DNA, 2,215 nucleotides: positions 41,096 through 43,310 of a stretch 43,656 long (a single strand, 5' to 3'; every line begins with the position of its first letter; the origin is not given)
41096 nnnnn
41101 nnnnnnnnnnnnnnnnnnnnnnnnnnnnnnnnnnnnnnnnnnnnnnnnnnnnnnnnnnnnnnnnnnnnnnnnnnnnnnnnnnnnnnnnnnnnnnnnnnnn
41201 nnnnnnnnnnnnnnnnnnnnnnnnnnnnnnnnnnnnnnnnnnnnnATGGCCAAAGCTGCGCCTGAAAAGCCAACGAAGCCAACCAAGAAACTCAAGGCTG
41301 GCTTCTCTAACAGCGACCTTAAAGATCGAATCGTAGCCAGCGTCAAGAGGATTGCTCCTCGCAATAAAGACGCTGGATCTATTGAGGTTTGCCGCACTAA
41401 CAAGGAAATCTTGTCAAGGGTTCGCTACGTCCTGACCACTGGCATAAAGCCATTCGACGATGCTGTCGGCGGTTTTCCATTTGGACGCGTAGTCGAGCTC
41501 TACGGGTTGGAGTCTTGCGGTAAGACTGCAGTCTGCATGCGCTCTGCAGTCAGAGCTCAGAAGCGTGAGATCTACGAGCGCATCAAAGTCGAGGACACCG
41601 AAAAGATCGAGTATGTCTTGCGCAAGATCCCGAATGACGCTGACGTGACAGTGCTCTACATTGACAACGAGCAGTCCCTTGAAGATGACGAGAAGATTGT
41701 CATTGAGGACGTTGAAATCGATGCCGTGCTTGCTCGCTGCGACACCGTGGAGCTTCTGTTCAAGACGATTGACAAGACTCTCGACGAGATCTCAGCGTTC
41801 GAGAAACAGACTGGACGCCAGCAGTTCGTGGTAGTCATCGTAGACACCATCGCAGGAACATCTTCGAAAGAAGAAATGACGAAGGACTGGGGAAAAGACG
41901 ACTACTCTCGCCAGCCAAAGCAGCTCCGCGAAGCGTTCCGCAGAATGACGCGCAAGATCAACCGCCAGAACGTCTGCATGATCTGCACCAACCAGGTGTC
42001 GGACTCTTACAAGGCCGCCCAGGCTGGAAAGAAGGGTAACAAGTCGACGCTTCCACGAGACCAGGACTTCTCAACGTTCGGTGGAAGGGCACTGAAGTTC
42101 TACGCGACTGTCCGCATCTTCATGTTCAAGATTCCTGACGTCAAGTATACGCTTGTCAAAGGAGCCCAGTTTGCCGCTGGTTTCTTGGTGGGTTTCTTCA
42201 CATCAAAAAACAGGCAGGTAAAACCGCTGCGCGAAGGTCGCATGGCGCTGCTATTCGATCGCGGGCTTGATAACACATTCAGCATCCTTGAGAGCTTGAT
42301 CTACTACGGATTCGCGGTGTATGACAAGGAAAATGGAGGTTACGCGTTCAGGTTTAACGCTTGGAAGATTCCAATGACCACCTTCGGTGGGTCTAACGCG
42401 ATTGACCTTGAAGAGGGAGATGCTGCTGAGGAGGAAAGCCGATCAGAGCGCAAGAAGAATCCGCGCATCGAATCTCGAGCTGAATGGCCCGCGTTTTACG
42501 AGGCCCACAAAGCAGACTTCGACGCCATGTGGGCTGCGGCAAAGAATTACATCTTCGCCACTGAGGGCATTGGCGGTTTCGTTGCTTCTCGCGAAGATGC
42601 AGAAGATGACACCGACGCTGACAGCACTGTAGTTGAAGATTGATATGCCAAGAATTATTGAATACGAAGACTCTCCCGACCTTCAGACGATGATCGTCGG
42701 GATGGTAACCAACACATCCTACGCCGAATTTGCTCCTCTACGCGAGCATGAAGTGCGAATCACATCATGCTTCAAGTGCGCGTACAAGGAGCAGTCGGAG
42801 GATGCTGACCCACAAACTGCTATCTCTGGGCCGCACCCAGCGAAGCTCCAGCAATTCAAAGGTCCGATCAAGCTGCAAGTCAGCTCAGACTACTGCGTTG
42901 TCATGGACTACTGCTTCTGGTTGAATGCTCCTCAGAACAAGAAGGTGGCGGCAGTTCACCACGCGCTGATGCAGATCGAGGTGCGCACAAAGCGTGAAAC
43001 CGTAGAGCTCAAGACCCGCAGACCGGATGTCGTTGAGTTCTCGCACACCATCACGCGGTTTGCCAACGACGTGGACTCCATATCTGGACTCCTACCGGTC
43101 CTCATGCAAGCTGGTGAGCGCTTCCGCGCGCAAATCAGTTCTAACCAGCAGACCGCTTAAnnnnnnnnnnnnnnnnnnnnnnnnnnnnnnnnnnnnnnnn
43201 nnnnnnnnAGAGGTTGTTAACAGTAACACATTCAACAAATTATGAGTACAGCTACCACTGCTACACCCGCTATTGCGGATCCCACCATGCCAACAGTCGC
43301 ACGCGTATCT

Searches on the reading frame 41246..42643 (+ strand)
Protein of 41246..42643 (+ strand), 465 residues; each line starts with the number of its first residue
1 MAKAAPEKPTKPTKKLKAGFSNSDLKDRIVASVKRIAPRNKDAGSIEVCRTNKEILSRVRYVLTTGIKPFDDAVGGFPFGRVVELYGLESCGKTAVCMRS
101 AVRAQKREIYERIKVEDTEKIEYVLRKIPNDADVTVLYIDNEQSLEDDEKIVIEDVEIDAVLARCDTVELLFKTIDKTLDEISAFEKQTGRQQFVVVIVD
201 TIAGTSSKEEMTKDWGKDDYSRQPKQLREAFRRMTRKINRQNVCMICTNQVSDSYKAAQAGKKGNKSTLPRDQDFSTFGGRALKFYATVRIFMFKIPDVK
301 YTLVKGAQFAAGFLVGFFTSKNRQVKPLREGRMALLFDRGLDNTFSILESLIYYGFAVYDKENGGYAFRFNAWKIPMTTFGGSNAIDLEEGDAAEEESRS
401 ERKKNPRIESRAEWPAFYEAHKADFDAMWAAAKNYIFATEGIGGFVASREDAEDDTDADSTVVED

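Call 5: search_protein_families(library=pfam, proteins=[window:41246-42643:+], max_evalue=1)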
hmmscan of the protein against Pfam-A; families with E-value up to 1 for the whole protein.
window:41246-42643:+ (465 aa): 7 families
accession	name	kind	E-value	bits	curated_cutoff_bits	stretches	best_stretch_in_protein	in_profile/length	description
PF00154.27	RecA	-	3e-22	79.8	27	2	169-341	106-261/262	recA bacterial DNA recombination protein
PF08423.17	Rad51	-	1.8e-08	34.4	22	1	63-265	8-189/244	Rad51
PF06745.19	ATPase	-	1.4e-07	31.6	26.6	1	64-258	2-171/231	KaiC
PF01637.24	ATPase_2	-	3.6e-06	27.4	33.2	1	83-203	23-120/225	ATPase domain predominantly from Archaea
PF03796.21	DnaB_C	-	0.0011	18.9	27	1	63-255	2-182/255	DnaB-like helicase C terminal domain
PF03989.18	DNA_gyraseA_C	-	0.0014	18.5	27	1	363-392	8-39/48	DNA gyrase C-terminal domain, beta-propeller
PF13191.12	AAA_16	-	0.22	12.5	32.6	1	75-202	21-141/167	AAA ATPase domain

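Call 6: search_protein_families(library=phrogs, proteins=[window:41246-42643:+], max_evalue=0.1)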
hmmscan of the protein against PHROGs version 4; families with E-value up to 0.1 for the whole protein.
window:41246-42643:+ (465 aa): 5 families
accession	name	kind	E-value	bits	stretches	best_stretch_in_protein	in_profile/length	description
phrog_97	-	other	1.2e-38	134.5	2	57-295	44-253/506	UvsX-like recombinase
phrog_8337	-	DNA, RNA and nucleotide metabolism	2.1e-18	67.7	1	13-254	10-213/273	DNA repair protein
phrog_9666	-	unknown function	0.00096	18.4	0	52-96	19-67/779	-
phrog_239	-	DNA, RNA and nucleotide metabolism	0.017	15.1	1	22-106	323-384/801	DNA primase/helicase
phrog_995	-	transcription regulation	0.087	13.2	0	99-196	210-305/307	transcriptional regulator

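Call 50: search_dna_similar(query=window:41246-42643:+, collection=phages, mode=protein, max_evalue=0.00001, max_rows=15)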
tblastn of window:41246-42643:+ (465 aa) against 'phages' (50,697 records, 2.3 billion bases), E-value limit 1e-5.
Records with a match: 405; places in all: 405; records where one place covers at least 80% of the query: 2.
Best place of each record, by identity: <60% 405.
By first word of the organism name: Bacillus 164; Mycobacterium 152; Vibrio 39; Bacteriophage 12; Staphylococcus 6; Cellulophaga 5; Brochothrix 4; Acinetobacter 2; Lysinibacillus 2; Phage 2; and 13 more.
By host as written in the record: Mycobacterium smegmatis mc2 155 108; - 37; Bacillus cereus 22; Bacillus thuringiensis subsp. kurstaki 20; Mycobacterium smegmatis mc2155 17; Mycobacterium smegmatis mc#155 17; Vibrio parahaemolyticus 13; Bacillus thuringiensis kurstaki 12; and 92 more.
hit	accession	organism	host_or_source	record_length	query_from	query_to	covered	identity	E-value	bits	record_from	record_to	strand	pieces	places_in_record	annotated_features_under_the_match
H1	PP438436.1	Leptolyngbya phage Lbo-JY46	Leptolyngbya boryana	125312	41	404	78%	24.7%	5e-15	84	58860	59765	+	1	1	hypothetical protein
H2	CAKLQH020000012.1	Acinetobacter phage MD-2021a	not known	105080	63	440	81%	23.8%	3e-11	72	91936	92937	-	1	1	recA: recombinase A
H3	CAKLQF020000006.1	Acinetobacter phage MD-2021a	not known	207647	63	440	81%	23.8%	3e-11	72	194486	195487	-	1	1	recA: recombinase A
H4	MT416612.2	Bacillus phage YungSlug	Bacillus thuringiensis kurstaki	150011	58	375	68%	27.0%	3e-24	112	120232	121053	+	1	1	RecA-like protein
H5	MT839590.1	Bacteriophage sp.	human fecal samples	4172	63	375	67%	26.3%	5e-15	84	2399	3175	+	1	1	record has no annotation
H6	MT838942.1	Bacteriophage sp.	human fecal samples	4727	62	375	68%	25.9%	4e-15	84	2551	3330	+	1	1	record has no annotation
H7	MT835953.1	Bacteriophage sp.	human fecal samples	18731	63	375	67%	26.0%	6e-14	81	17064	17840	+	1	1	record has no annotation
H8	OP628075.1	Lysinibacillus phage vB_LfM_LysYB1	Lysinibacillus fusiformis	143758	58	349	63%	27.6%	5e-22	105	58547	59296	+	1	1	RecA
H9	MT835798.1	Bacteriophage sp.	human fecal samples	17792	63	368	66%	26.3%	2e-16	88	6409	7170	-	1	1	record has no annotation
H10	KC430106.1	Bacillus phage BPS10C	-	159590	55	357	65%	26.5%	2e-12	76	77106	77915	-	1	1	putative DNA recombination and repair protein RecA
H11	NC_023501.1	Bacillus phage BPS10C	-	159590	55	357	65%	26.5%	2e-12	76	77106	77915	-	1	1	UvsX-like recombinase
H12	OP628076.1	Lysinibacillus phage vB_LfM_LysYB2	Lysinibacillus fusiformis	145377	58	349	63%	27.3%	4e-21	102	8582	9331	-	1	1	RecA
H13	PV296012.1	Bacillus phage 0524phi7-1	Bacillus thuringiensis BtSerwer7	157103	75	347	59%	28.8%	7e-14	80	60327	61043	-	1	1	RecA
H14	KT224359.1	Bacillus phage TsarBomba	Bacillus thuringiensis subsp. kurstaki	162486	75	347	59%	28.8%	7e-14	80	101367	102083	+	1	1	RecA-like protein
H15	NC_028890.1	Bacillus phage TsarBomba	Bacillus thuringiensis subsp. kurstaki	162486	75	347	59%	28.8%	7e-14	80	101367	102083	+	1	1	UvsX-like recombinase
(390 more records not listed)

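Call 52: get_annotated_region(hit=H1, flank=4000)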
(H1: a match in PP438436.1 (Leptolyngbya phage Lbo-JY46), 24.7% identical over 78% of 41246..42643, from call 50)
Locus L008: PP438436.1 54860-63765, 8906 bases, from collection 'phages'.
description: Leptolyngbya phage Lbo-JY46, complete genome.
organism: Leptolyngbya phage Lbo-JY46 (NCBI taxid 3128135)
taxonomy: Viruses; Duplodnaviria; Heunggongvirae; Uroviricota; Caudoviricetes
host: Leptolyngbya boryana; source: China; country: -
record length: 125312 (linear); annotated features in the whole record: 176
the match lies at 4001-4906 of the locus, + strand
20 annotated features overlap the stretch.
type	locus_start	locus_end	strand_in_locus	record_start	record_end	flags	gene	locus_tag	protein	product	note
CDS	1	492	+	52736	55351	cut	-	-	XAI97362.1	hypothetical protein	-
CDS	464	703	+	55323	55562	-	-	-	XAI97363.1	hypothetical protein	-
CDS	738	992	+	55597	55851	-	-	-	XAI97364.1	hypothetical protein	-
CDS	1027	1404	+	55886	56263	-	-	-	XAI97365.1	hypothetical protein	-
CDS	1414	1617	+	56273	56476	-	-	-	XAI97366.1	hypothetical protein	-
CDS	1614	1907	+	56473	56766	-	-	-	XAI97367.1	hypothetical protein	-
CDS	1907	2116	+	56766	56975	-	-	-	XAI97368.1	hypothetical protein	-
CDS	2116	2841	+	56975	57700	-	-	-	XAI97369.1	putative AdoMet-MTase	-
CDS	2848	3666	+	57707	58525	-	-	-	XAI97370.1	calcineurin-like phosphoesterase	-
CDS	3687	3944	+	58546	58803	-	-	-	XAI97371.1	hypothetical protein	-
CDS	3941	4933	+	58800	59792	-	-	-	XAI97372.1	hypothetical protein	-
CDS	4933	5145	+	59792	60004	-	-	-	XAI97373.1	hypothetical protein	-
CDS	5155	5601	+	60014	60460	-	-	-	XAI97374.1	NinG protein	-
CDS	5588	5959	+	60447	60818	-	-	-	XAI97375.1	hypothetical protein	-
CDS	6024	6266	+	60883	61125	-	-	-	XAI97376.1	hypothetical protein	-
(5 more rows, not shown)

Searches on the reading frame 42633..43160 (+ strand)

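Call 5: search_protein_families(library=pfam, proteins=[window:42633-43160:+], max_evalue=1)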
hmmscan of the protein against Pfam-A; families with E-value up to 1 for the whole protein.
window:42633-43160:+ (175 aa): 3 families
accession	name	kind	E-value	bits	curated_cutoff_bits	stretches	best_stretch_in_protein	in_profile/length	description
PF18894.6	PhageMetallopep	-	1.6e-07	31.9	23.7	1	10-148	2-127/134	Putative phage metallopeptidase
PF03936.21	Terpene_synth_C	-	0.006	16.4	26.3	1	108-150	158-200/241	Terpene synthase family, metal binding domain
PF04925.20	SHQ1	-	0.14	12.1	22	1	89-120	149-180/186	SHQ1 protein, Shq1 domain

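Call 6: search_protein_families(library=phrogs, proteins=[window:42633-43160:+], max_evalue=0.1)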
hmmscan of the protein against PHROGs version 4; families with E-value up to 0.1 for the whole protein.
window:42633-43160:+ (175 aa): 1 family
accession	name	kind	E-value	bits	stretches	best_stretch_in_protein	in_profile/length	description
phrog_21066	-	unknown function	0.0094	16.8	1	65-173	40-148/228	-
